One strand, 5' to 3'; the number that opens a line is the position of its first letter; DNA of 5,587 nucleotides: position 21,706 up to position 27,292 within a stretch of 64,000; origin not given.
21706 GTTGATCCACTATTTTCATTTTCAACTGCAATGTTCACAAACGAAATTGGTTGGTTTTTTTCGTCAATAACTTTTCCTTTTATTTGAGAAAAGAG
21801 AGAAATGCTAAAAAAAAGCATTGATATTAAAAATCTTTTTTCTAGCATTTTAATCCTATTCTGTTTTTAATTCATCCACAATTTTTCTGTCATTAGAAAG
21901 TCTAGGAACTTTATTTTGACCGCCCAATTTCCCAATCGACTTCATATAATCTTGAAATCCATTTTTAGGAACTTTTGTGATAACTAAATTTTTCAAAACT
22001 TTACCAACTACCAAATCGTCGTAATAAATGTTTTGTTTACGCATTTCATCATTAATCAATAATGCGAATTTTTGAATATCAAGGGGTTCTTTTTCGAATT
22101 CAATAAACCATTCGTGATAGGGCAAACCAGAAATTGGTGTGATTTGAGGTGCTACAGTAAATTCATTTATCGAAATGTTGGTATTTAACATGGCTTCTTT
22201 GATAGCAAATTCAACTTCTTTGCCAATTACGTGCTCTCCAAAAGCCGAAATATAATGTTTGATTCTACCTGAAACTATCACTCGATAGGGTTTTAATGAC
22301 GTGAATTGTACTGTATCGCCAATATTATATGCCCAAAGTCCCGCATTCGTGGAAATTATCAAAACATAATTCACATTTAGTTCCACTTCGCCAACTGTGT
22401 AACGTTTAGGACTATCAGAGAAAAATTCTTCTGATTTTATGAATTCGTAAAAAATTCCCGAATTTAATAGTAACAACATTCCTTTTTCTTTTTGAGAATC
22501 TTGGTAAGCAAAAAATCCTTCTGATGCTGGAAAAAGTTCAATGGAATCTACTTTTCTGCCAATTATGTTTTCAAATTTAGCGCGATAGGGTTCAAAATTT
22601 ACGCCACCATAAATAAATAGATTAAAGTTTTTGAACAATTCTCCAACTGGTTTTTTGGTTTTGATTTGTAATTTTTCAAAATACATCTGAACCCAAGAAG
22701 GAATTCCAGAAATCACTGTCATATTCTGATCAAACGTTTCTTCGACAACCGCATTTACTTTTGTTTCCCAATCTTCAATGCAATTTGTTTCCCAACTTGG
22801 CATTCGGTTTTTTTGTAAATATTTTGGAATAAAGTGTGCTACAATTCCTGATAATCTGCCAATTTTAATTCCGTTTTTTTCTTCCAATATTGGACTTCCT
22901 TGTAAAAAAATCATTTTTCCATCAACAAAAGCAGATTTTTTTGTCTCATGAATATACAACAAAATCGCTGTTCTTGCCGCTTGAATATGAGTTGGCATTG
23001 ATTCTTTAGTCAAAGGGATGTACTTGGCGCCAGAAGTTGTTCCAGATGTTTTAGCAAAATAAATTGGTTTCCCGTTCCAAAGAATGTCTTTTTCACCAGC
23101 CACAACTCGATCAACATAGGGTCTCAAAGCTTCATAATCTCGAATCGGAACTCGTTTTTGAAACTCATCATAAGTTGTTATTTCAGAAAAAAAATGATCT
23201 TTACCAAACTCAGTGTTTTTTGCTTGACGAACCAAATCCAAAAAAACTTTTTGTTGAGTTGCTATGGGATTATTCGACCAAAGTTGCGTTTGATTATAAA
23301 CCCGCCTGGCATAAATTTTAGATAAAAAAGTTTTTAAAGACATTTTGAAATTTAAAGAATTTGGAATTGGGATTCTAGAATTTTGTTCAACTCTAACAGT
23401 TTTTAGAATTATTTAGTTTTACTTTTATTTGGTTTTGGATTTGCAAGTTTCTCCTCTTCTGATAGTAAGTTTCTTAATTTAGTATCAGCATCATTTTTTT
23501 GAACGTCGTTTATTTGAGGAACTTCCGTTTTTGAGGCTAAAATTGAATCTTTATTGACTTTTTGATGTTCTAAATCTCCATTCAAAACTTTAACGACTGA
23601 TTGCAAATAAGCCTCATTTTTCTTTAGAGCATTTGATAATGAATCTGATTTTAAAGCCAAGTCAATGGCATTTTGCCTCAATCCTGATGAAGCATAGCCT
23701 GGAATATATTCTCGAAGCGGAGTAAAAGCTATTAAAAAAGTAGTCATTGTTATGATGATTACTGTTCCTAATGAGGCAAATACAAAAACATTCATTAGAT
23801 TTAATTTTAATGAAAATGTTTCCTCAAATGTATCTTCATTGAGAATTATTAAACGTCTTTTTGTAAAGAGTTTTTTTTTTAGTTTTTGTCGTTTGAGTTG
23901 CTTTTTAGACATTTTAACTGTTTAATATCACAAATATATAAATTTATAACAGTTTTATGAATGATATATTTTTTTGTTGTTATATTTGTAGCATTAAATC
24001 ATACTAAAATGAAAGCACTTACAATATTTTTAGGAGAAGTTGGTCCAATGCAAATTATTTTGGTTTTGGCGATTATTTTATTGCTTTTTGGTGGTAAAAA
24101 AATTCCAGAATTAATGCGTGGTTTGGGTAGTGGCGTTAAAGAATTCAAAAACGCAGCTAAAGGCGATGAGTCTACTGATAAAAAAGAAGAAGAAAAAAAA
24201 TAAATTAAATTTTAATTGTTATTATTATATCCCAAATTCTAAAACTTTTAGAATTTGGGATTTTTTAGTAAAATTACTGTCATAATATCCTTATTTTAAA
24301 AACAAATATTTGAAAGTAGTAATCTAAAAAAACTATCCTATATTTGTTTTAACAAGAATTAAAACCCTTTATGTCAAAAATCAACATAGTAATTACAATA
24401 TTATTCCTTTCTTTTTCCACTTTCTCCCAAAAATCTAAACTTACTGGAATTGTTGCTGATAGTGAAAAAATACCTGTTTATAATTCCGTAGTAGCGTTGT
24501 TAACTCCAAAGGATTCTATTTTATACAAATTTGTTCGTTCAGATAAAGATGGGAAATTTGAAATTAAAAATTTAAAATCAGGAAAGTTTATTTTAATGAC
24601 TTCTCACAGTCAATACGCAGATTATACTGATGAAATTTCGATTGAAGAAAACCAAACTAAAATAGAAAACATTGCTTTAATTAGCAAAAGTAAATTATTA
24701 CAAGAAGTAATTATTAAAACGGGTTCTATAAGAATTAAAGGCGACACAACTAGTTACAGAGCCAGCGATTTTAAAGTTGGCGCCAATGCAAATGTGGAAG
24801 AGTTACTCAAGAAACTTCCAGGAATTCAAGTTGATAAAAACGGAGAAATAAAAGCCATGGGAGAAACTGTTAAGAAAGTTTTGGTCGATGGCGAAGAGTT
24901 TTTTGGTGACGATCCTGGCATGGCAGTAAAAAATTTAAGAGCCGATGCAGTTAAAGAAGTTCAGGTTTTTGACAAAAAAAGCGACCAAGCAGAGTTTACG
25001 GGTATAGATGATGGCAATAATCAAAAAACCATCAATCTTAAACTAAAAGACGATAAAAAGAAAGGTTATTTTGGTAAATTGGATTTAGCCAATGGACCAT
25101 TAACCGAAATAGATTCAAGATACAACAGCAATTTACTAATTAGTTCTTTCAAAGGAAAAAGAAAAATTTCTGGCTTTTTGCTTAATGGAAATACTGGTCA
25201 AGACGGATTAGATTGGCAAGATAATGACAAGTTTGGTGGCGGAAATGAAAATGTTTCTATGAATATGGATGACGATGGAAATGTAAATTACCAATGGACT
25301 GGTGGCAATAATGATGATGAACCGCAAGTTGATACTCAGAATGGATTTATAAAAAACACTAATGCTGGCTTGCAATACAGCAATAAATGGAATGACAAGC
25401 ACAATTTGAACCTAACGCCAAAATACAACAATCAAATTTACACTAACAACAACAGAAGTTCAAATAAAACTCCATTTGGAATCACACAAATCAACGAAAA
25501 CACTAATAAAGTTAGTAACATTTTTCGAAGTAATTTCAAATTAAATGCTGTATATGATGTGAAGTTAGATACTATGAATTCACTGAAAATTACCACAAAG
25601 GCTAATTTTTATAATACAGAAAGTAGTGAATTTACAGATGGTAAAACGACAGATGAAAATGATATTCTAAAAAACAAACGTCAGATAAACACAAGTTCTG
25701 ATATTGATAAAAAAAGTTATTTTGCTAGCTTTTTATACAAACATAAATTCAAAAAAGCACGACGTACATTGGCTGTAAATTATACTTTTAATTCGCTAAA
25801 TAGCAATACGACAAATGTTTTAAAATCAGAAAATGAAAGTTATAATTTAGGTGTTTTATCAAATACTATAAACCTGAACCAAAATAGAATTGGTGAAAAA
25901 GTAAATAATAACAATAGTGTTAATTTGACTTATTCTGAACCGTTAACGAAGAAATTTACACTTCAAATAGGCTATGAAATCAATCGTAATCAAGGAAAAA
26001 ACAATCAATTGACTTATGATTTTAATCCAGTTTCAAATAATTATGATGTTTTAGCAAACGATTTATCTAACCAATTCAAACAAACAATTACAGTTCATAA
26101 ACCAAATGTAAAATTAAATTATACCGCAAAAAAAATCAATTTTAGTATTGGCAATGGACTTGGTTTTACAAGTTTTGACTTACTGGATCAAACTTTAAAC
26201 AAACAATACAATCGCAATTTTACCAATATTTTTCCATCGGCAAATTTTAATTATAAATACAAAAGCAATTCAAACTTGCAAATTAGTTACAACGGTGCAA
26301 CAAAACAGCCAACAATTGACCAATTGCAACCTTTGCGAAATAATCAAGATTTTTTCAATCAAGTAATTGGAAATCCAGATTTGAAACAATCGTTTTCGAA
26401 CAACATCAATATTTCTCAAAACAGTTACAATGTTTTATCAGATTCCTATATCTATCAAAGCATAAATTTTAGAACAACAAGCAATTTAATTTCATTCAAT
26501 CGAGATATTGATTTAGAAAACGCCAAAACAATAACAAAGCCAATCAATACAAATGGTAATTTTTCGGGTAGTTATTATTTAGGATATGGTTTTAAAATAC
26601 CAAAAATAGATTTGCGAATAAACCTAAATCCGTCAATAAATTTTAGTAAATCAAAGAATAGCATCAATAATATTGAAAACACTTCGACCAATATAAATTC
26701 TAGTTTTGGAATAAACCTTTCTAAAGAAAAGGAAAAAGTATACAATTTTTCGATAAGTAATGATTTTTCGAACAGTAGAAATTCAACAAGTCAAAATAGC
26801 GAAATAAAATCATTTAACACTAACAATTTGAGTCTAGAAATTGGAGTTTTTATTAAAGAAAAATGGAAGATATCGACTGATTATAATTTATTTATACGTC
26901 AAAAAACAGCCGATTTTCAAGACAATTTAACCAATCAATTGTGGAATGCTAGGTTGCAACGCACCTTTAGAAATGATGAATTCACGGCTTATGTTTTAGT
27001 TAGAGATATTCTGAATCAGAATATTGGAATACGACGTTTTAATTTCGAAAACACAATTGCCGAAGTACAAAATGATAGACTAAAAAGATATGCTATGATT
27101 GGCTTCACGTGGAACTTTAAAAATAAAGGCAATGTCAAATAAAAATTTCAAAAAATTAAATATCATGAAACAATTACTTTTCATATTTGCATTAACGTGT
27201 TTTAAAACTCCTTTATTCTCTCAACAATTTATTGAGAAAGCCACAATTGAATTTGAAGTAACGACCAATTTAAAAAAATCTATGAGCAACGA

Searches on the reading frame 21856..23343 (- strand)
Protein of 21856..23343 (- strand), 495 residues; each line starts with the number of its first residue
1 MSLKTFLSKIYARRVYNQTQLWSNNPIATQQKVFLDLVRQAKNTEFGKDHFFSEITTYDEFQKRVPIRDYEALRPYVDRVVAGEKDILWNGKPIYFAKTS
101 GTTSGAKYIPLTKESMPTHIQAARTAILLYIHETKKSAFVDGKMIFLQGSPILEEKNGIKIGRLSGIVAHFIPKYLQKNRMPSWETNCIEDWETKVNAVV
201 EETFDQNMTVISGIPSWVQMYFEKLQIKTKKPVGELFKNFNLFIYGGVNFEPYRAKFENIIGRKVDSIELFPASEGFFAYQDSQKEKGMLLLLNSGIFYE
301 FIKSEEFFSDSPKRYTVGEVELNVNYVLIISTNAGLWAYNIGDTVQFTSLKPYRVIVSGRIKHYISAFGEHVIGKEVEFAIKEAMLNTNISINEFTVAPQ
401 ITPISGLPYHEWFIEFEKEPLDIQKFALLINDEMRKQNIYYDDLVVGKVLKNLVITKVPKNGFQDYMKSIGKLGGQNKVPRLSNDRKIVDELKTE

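Call 82: search_protein_families(library=pfam, proteins=[window:21856-23343:-], max_evalue=0.001)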
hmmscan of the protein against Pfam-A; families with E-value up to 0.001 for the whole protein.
window:21856-23343:- (495 aa): 3 families
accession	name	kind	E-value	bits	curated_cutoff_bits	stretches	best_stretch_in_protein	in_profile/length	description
PF03321.19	GH3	-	1.9e-43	149.3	23.6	1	20-172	6-158/304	GH3 family N-terminal domain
PF23572.1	GH3_C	-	2.9e-15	57.4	23.6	1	376-487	2-119/119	GH3 family C-terminal domain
PF23571.1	GH3_M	-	6.6e-15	55.4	23.6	1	291-350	2-63/75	GH3 family central domain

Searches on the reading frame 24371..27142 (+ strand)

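Call 82: search_protein_families(library=pfam, proteins=[window:24371-27142:+], max_evalue=0.001)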
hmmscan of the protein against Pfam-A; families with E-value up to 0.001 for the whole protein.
window:24371-27142:+ (923 aa): 4 families
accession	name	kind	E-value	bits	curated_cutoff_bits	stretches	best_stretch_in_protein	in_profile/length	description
PF14905.12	OMP_b-brl_3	-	2e-29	103.3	27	2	458-786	1-325/408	Outer membrane protein beta-barrel family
PF13620.12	CarboxypepD_reg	-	8e-08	33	32.3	1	24-103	2-81/82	Carboxypeptidase regulatory-like domain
PF13715.12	CarbopepD_reg_2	-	1.4e-07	31.9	32.2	1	56-115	29-88/88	CarboxypepD_reg-like domain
PF00593.30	TonB_dep_Rec_b-barrel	-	0.00039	20.9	27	1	414-682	21-278/436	TonB dependent receptor-like, beta-barrel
